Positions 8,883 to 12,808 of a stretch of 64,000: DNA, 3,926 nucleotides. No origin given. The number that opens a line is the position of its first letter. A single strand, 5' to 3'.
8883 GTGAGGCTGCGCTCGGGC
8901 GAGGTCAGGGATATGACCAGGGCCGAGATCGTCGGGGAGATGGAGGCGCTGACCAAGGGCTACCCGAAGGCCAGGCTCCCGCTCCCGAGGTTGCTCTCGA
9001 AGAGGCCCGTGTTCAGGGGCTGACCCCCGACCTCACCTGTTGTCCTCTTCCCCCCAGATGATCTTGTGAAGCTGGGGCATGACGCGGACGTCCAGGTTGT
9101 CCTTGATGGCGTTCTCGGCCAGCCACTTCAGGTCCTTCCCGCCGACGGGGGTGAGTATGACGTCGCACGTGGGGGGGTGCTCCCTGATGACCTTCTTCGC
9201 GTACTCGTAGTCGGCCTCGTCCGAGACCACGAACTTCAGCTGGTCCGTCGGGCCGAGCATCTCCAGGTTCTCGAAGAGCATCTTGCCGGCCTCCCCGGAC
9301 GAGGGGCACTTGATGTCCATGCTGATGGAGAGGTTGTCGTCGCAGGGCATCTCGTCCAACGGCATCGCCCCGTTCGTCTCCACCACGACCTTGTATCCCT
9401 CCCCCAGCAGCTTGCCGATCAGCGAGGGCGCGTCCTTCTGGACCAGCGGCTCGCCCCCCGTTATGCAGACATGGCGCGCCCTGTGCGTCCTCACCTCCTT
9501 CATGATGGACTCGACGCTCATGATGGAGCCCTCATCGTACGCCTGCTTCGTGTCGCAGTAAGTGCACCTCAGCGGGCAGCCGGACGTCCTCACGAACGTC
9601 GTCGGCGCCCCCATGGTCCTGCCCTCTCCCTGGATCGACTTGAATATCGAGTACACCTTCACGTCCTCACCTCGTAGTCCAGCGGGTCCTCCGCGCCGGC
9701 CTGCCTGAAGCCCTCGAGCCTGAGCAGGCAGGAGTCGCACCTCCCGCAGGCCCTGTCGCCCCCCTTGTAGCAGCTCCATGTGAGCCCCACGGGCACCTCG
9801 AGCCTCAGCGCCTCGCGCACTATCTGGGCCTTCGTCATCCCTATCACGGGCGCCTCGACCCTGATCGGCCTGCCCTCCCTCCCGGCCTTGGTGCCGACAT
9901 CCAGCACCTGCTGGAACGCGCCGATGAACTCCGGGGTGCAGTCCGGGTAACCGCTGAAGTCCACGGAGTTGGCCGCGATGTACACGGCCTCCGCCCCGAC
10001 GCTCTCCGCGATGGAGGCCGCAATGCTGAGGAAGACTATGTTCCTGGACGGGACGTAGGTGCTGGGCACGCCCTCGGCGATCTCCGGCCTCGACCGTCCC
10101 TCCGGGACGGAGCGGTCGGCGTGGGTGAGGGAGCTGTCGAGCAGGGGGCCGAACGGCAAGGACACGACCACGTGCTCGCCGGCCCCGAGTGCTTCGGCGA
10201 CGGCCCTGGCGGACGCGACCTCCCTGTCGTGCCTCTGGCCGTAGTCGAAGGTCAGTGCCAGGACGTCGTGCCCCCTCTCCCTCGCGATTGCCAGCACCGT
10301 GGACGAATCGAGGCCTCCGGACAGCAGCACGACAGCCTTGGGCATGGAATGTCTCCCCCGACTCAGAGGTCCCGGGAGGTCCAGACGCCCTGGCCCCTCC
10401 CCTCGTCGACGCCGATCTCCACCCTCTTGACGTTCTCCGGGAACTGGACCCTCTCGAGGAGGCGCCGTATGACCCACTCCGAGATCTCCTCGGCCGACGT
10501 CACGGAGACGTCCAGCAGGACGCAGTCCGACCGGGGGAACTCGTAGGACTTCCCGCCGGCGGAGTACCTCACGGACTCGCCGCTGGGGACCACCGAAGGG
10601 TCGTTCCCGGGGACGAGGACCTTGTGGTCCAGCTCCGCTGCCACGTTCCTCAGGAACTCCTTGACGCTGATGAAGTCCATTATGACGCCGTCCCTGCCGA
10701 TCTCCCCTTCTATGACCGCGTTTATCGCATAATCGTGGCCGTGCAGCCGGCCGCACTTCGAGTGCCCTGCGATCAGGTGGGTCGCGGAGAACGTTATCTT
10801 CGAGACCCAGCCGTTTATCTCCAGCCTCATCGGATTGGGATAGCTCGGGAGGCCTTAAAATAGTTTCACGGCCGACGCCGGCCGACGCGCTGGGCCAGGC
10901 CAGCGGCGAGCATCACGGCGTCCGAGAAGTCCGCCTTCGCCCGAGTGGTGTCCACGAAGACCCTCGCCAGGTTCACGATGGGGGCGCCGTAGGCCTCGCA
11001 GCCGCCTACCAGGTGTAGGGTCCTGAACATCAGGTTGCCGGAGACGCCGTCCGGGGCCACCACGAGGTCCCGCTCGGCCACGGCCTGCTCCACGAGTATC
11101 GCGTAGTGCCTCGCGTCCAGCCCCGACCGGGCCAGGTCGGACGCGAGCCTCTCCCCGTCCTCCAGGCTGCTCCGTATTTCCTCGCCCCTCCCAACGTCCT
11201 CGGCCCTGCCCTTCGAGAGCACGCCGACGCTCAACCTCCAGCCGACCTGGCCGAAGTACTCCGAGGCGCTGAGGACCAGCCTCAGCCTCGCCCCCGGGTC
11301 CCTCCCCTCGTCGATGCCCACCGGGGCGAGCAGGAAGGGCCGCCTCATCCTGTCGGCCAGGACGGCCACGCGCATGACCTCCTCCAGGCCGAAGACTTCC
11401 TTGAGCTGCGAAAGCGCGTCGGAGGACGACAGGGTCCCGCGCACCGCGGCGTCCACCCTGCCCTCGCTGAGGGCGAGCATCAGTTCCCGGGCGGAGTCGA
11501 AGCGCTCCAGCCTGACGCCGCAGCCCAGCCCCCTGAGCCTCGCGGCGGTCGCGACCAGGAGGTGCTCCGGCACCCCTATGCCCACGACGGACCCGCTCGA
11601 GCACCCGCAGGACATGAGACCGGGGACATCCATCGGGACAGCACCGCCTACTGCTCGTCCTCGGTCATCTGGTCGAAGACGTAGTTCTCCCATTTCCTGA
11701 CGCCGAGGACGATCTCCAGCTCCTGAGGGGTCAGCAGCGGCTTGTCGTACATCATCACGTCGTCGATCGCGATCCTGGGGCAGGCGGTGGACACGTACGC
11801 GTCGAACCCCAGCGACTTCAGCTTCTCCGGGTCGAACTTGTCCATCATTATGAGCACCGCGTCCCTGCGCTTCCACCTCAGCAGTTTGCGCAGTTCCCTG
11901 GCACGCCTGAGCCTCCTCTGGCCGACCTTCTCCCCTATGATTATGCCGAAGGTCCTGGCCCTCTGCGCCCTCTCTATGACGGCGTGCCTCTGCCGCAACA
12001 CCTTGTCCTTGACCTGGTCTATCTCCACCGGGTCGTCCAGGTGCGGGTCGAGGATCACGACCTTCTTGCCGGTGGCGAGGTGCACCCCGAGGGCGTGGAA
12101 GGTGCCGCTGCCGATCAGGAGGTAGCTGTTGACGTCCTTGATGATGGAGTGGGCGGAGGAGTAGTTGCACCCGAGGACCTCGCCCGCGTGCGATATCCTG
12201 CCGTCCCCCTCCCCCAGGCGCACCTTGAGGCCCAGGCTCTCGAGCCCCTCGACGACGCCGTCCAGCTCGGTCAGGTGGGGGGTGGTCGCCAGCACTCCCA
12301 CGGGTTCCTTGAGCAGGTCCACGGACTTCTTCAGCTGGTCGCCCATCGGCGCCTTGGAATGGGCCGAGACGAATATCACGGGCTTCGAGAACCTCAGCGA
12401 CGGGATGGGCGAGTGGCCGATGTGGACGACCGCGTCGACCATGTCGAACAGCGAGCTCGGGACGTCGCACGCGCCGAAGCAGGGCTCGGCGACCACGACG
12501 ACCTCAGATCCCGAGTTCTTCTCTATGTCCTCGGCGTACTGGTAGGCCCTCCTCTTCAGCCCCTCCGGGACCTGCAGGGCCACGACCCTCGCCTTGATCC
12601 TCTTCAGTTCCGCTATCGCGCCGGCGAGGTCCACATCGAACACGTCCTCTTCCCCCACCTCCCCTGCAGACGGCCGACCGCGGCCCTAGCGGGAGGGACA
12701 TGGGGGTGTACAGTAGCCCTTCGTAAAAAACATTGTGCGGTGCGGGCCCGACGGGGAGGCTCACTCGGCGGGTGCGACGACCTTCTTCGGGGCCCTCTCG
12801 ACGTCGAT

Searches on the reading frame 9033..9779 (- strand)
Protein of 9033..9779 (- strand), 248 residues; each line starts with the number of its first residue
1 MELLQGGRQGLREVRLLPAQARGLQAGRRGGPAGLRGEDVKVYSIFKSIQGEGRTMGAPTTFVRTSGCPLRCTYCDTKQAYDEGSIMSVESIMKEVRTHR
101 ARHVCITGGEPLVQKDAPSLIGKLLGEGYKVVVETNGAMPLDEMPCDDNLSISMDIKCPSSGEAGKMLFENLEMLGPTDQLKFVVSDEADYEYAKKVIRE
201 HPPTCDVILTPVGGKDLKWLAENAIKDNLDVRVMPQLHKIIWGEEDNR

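Call 7: search_protein_families(library=pfam, proteins=[window:9033-9779:-], max_evalue=0.01)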
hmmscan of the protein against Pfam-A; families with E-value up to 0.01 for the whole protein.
window:9033-9779:- (248 aa): 2 families
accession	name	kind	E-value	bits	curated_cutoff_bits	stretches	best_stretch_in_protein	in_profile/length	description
PF04055.27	Radical_SAM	-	2.4e-16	60.8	29.5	1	64-143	3-92/166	Radical SAM superfamily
PF13353.11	Fer4_12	-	4.5e-06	27.4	22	1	50-121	2-74/137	4Fe-4S single cluster domain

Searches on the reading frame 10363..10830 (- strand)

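Call 7: search_protein_families(library=pfam, proteins=[window:10363-10830:-], max_evalue=0.01)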
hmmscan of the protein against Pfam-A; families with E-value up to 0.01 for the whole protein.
window:10363-10830:- (155 aa): 1 family
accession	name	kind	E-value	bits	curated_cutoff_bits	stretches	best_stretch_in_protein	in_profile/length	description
PF01242.24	PTPS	-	3.5e-18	66.2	22.4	1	11-145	5-112/121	6-pyruvoyl tetrahydropterin synthase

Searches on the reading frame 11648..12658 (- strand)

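Call 7: search_protein_families(library=pfam, proteins=[window:11648-12658:-], max_evalue=0.01)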
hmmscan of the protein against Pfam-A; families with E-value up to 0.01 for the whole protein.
window:11648-12658:- (336 aa): 1 family
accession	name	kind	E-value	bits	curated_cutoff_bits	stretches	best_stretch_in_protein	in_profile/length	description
PF01866.22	Diphthamide_syn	-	3e-77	260.4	33.2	1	30-326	1-301/302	Putative diphthamide synthesis protein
